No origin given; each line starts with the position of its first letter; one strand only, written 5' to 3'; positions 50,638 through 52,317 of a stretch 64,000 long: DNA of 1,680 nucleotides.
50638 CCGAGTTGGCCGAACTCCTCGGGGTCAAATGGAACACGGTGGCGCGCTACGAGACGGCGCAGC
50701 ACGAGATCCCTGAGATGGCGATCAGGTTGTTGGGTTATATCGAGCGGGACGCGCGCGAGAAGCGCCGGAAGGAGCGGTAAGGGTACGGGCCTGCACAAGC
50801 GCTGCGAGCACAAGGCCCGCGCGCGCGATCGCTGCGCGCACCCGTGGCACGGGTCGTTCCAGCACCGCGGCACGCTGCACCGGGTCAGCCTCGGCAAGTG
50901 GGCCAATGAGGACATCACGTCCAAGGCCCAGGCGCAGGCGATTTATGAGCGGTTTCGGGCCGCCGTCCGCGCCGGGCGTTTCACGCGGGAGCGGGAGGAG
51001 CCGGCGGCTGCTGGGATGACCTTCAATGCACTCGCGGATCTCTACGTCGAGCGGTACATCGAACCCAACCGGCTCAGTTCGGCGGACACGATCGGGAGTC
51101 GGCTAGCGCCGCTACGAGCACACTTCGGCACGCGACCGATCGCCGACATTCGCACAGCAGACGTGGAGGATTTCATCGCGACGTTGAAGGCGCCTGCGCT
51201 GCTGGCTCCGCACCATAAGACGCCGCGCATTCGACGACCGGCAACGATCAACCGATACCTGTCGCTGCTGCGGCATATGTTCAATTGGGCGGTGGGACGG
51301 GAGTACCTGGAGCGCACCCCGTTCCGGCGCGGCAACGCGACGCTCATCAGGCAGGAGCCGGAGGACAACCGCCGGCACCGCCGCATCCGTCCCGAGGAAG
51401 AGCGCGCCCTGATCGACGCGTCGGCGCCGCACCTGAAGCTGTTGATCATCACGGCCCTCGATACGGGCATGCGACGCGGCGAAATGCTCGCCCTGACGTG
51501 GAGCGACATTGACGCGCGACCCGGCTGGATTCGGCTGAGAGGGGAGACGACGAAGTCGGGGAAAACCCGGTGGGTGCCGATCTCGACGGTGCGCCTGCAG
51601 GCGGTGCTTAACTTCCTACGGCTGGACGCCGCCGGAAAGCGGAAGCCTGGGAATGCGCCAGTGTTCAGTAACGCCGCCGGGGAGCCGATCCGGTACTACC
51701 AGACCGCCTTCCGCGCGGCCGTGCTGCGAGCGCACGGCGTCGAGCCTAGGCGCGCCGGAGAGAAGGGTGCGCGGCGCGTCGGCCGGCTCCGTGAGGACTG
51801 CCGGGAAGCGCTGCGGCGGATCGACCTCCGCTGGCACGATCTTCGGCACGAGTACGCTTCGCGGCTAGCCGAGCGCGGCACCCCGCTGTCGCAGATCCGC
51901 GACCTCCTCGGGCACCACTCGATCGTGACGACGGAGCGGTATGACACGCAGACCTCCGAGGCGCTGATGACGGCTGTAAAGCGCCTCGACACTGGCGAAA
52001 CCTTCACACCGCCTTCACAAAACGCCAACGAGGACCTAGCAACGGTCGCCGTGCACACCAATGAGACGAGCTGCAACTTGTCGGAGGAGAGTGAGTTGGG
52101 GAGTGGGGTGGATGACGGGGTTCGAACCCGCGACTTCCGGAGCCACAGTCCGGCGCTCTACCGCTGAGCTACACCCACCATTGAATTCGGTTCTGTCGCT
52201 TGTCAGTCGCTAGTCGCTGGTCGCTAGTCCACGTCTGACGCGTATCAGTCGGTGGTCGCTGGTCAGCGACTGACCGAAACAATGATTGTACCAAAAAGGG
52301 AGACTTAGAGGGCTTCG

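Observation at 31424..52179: ~20.7 kb integrative island in tRNA-His, bounded by 47-bp direct repeats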

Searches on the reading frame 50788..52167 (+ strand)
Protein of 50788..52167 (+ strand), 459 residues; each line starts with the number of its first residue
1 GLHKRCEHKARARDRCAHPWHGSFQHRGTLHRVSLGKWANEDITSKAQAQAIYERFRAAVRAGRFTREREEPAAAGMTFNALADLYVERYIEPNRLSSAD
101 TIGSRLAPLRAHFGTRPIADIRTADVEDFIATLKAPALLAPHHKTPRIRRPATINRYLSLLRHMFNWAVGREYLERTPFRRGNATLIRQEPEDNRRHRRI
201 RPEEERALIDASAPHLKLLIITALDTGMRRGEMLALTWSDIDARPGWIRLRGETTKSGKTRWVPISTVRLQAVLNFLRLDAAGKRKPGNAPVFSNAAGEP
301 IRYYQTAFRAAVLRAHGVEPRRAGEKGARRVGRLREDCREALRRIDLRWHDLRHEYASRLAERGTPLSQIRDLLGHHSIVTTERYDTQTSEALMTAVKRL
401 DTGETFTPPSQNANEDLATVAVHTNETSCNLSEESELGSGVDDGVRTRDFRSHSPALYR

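Call 7: search_protein_families(library=pfam, proteins=[window:51016-52167:+], max_evalue=0.01)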
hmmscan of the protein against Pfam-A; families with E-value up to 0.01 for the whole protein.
window:51016-52167:+ (383 aa): 3 families
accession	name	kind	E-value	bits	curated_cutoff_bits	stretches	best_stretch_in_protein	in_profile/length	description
PF00589.27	Phage_integrase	-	7.8e-24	84.8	27.1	1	123-312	2-168/172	Phage integrase family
PF22022.2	Phage_int_M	-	0.00014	22.4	27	0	3-104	1-91/96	Phage integrase central domain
PF02899.23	Phage_int_SAM_1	-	0.0073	17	22.3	0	38-94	36-81/83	Phage integrase, N-terminal SAM-like domain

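Call 12: search_protein_families(library=ncbifam, proteins=[window:51016-52167:+], max_evalue=0.01)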
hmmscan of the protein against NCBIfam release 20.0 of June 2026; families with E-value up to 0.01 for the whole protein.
window:51016-52167:+ (383 aa): 10 families
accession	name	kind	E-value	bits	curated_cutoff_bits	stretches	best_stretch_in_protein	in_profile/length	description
NF040815.2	recomb_XerA_Arch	equivalog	3.1e-21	76.1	220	2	270-317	212-259/263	site-specific tyrosine recombinase/integron integrase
TIGR02224.1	recomb_XerC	equivalog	4.9e-21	75.4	335.15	2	73-227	61-216/295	tyrosine recombinase XerC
TIGR02225.1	recomb_XerD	equivalog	2.7e-17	63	329.6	2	41-226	37-212/290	site-specific tyrosine recombinase XerD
NF001399.0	PRK00283.1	subfamily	4e-17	62.4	279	1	11-322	18-293/300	tyrosine recombinase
NF003462.0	PRK05084.1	equivalog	1.3e-09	37.3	267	1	273-325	305-357/360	tyrosine recombinase XerS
TIGR02249.1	integrase_gron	subfamily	1.7e-08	34.2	265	1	271-309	259-297/315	integron integrase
NF007371.0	PRK09871.1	subfamily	3.2e-08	33.3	222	1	258-313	120-175/198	tyrosine-type DNA invertase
NF002331.0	PRK01287.1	subfamily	5.4e-08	32.2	371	1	274-318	274-318/365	site-specific tyrosine recombinase XerC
NF040693.1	recomb_GmtY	equivalog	0.0017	17.7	340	0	274-317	394-437/441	gamma-mobile-trio recombinase GmtY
NF011946.0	PRK15417.1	equivalog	0.005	16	435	0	274-311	277-314/337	integron integrase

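Call 27: find_encoding_contigs(protein=window:51016-52167:+, flank=10000, max_places=10)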
Protein window:51016-52167:+ (383 aa): no gene with exactly this product is on record in the collection.

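Call 29: find_homologous_proteins(query=window:51016-52167:+)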
Query window:51016-52167:+ (383 aa): 900 proteins with E <= 0.001 among 8000 candidates; the best 120 are listed.
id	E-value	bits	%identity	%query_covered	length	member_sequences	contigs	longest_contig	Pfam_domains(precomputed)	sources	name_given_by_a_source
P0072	5.2e-196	669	79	99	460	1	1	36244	PF00589.28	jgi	jgi:integrase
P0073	6.5e-180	616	72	100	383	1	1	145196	PF00589.28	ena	-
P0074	5.8e-156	537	64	100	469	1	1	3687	PF00589.28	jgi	jgi:integrase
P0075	2.0e-151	522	63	100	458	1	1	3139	PF00589.28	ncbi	-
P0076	3.6e-151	521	65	100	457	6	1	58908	PF00589.28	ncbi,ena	-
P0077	3.0e-150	518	64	100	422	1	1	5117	PF13102.13,PF00589.28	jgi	jgi:integrase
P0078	3.8e-150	518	61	100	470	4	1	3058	PF00589.28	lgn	-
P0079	1.9e-149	516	60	100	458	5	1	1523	PF00589.28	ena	-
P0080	3.3e-149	515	62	100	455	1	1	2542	PF00589.28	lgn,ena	-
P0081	1.3e-148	513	60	100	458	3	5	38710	PF00589.28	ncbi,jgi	jgi:integrase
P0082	2.5e-147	509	62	98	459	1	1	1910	PF00589.28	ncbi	-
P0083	1.0e-146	507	61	100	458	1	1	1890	PF00589.28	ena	-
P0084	1.7e-146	506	61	100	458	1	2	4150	PF00589.28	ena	-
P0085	7.9e-146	504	59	100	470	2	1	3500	PF00589.28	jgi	jgi:integrase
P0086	4.4e-145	501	62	100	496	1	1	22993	PF00589.28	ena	-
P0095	1.5e-136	473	58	100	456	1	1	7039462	PF00589.28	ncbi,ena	-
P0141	3.7e-108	380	54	90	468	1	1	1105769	PF00589.28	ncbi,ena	-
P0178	1.7e-106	374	54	90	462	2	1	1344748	PF00589.28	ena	-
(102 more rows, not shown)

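Call 36: find_encoding_contigs(protein=P0072, flank=10000, max_places=2)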
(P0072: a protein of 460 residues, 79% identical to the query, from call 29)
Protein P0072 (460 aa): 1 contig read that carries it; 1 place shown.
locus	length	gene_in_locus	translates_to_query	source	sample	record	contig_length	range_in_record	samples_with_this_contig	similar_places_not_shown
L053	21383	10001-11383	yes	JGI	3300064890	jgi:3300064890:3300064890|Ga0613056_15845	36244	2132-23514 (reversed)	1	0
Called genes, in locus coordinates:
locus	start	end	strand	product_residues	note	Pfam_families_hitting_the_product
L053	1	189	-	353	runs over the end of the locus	PF13481:AAA_25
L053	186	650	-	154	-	-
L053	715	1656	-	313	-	-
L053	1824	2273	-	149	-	-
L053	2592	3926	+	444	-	-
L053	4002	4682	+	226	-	PF19865:DUF6338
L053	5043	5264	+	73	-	-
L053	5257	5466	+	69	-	-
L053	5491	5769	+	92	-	-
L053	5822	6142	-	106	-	PF00072:Response_reg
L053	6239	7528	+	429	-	-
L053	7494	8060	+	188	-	-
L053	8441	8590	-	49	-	-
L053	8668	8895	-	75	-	-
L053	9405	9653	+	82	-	PF12728:HTH_17 (weak)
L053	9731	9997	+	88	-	PF13560:HTH_31 (weak)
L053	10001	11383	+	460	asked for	PF00589:Phage_integrase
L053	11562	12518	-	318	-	PF00990:GGDEF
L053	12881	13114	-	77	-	-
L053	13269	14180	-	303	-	-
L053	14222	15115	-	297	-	PF03372:Exo_endo_phos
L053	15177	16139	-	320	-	PF06439:3keto-disac_hyd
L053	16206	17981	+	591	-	PF00732:GMC_oxred_N, PF05199:GMC_oxred_C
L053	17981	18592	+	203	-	PF13618:Gluconate_2-dh3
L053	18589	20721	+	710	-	PF01564:Spermine_synth, PF13649:Methyltransf_25 (weak)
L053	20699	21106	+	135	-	PF13442:Cytochrome_CBB3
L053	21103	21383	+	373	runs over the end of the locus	PF01408:GFO_IDH_MocA, PF22725:GFO_IDH_MocA_C3, PF02894:GFO_IDH_MocA_C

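Call 37: find_encoding_contigs(protein=P0073, flank=10000, max_places=2)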
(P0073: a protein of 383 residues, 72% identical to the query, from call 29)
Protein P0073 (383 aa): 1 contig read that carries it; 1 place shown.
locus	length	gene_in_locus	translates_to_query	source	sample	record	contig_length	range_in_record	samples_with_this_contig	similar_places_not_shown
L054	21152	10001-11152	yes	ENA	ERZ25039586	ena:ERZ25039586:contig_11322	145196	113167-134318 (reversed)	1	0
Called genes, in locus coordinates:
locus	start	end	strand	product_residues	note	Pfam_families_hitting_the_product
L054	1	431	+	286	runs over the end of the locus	PF02735:Ku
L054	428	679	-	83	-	-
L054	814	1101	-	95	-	PF08448:PAS_4 (weak)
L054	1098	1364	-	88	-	PF00072:Response_reg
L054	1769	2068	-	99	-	-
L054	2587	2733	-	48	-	-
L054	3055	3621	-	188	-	-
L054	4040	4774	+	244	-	PF13545:HTH_Crp_2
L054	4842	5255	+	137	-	PF00072:Response_reg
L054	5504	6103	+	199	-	PF00989:PAS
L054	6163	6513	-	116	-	PF02687:FtsX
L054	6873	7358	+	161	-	PF04471:Mrr_cat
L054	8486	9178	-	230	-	-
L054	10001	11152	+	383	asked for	PF00589:Phage_integrase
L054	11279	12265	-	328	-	PF00990:GGDEF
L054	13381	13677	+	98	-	-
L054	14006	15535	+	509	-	PF00989:PAS, PF08448:PAS_4, PF13426:PAS_9, PF00512:HisKA, PF02518:HATPase_c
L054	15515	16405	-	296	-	-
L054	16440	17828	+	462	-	PF00149:Metallophos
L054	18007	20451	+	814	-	PF12704:MacB_PCD, PF02687:FtsX, PF12704:MacB_PCD, PF02687:FtsX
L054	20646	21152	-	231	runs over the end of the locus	PF13263:PHP_C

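Call 50: search_protein_families(library=pfam, proteins=[window:50788-52167:+], max_evalue=0.01)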
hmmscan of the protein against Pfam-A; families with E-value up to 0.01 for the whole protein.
window:50788-52167:+ (459 aa): 3 families
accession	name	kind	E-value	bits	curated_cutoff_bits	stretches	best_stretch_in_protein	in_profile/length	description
PF00589.27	Phage_integrase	-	1.3e-23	84.1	27.1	1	199-387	2-167/172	Phage integrase family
PF22022.2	Phage_int_M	-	0.00015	22.4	27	0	79-180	1-91/96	Phage integrase central domain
PF02899.23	Phage_int_SAM_1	-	0.009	16.7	22.3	0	114-170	36-81/83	Phage integrase, N-terminal SAM-like domain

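Call 62: find_encoding_contigs(protein=P0095, flank=10000, max_places=2)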
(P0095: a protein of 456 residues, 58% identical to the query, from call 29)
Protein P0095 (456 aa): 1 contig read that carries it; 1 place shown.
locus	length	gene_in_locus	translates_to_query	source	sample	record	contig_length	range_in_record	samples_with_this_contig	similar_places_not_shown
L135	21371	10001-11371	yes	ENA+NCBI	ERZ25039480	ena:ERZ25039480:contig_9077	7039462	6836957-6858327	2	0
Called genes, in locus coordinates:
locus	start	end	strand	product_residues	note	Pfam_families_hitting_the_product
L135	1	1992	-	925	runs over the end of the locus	PF01555:N6_N4_Mtase, PF13649:Methyltransf_25 (faint)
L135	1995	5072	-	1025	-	PF04851:ResIII (weak)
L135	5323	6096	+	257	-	PF22544:HYDIN_VesB_CFA65-like_Ig, PF15780:ASH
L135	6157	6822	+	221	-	-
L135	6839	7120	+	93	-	PF07589:PEP_exosort_dom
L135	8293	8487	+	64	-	-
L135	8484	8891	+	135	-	PF13481:AAA_25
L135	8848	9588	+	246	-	PF13481:AAA_25, PF25213:HVO_A0261_N (weak)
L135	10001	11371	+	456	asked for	PF00589:Phage_integrase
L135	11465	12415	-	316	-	PF00990:GGDEF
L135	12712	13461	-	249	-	PF00072:Response_reg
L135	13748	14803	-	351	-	PF07969:Amidohydro_3 (faint), PF01979:Amidohydro_1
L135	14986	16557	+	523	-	PF12849:PBP_like_2, PF13531:SBP_bac_11, PF13442:Cytochrome_CBB3 (weak)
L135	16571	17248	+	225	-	-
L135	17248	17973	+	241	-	PF00005:ABC_tran, PF02463:SMC_N (faint), PF13191:AAA_16 (faint), PF13304:AAA_21 (weak)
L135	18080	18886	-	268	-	PF00005:ABC_tran, PF02463:SMC_N (faint), PF13304:AAA_21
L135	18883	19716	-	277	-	PF02361:CbiQ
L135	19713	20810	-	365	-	PF01891:CbiM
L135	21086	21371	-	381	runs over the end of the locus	PF13439:Glyco_transf_4, PF13477:Glyco_trans_4_2, PF13579:Glyco_trans_4_4, PF00534:Glycos_transf_1, PF13692:Glyco_trans_1_4, PF13524:Glyco_trans_1_2 (weak), PF20706:GT4-conflict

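Call 67: find_related_loci(query=A3, collection=viral_contigs, flank=10000)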
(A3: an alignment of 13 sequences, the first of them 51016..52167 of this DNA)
Query A3 (383 aa) in viral_contigs; peptide patterns used: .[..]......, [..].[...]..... (x = any residue, [..] = any of these).
158 stretches matched a pattern; 112 encode a relative of the query (tblastn E <= 1e-3); the best 80 are kept; 80 distinct loci.
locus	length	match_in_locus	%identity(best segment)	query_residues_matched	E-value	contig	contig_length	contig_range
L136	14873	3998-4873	39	1-309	6e-56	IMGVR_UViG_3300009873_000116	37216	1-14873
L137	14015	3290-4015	28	9-309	9e-29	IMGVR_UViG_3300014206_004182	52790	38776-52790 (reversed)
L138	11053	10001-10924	32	1-314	2e-27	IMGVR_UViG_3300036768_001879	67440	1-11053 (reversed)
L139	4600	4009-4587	38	1-202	2e-24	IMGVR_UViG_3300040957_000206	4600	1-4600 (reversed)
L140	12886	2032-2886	25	1-321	1e-18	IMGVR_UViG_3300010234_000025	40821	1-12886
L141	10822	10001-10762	29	29-325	2e-18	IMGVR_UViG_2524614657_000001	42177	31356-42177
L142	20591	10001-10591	33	75-324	5e-17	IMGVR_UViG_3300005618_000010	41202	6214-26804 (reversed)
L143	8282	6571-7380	28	2-309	1e-16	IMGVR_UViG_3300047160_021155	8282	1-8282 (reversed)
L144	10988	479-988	32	126-324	2e-16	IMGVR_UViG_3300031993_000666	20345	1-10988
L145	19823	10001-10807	26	37-324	2e-16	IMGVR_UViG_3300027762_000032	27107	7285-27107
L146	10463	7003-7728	27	30-306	2e-15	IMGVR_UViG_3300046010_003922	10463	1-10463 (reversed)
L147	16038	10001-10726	27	30-306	3e-15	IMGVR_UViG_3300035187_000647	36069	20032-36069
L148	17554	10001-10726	28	30-306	2e-15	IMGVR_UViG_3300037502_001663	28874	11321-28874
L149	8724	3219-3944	27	30-306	6e-15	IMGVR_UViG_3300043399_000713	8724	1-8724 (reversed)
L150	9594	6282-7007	28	30-306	5e-15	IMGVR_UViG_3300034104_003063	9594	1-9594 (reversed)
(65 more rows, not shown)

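Call 73: search_solved_structures(query=window:50788-52167:+, max_evalue=0.001)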
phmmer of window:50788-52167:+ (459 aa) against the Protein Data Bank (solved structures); distinct sequences matched with E-value up to 0.001: 7.
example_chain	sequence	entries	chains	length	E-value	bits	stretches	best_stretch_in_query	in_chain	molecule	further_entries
4a8e_A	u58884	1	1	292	8.4e-11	44.5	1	344-405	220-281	PROBABLE TYROSINE RECOMBINASE XERC-LIKE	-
1a0p_A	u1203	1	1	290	1.6e-07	33.7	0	153-266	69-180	SITE-SPECIFIC RECOMBINASE XERD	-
9i5v_14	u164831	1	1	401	1.2e-06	30.9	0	350-392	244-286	Ribosome-associated translation inhibitor RaiA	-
5dcf_A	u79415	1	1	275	7.9e-06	28.1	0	347-393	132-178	Tyrosine recombinase XerD,DNA translocase FtsK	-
5hxy_A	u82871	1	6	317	2.3e-05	26.6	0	346-393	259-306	Tyrosine recombinase XerA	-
5c6k_A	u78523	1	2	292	0.00044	22.4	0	140-269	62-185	Integrase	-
2a3v_A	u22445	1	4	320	0.00071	21.7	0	334-386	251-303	site-specific recombinase IntI4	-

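Call 79: find_encoding_contigs(protein=P0141, flank=3000, max_places=1)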
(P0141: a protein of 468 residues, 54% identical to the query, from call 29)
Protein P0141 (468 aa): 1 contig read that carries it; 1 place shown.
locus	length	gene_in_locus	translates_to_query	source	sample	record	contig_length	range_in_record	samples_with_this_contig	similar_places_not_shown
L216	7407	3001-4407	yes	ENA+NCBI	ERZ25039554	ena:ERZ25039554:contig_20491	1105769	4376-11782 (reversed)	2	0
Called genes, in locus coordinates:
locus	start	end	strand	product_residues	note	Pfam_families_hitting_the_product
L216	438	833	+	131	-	-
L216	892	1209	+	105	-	-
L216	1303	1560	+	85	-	PF12728:HTH_17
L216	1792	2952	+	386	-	PF13784:Fic_N, PF02661:Fic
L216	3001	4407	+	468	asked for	PF00589:Phage_integrase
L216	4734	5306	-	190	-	PF01209:Ubie_methyltran, PF13489:Methyltransf_23, PF01135:PCMT, PF13847:Methyltransf_31, PF08241:Methyltransf_11, PF08242:Methyltransf_12, PF13649:Methyltransf_25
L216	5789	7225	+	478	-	PF13638:PIN_4, PF02562:PhoH, PF13604:AAA_30 (faint), PF13245:AAA_19 (faint)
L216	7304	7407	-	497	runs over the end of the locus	PF00749:tRNA-synt_1c, PF19269:Anticodon_2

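Call 80: find_encoding_contigs(protein=P0178, flank=3000, max_places=1)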
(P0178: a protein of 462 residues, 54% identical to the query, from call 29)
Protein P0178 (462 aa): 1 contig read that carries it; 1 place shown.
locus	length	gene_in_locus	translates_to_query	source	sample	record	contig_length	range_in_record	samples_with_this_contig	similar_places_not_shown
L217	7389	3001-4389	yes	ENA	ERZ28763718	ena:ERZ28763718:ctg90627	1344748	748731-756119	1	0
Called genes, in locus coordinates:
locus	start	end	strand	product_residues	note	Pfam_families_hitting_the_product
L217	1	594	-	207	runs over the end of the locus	-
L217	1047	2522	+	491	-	-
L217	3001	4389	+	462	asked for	PF00589:Phage_integrase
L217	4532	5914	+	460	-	PF01551:Peptidase_M23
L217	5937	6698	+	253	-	PF13620:CarboxypepD_reg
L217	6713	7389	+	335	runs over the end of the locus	PF02628:COX15-CtaA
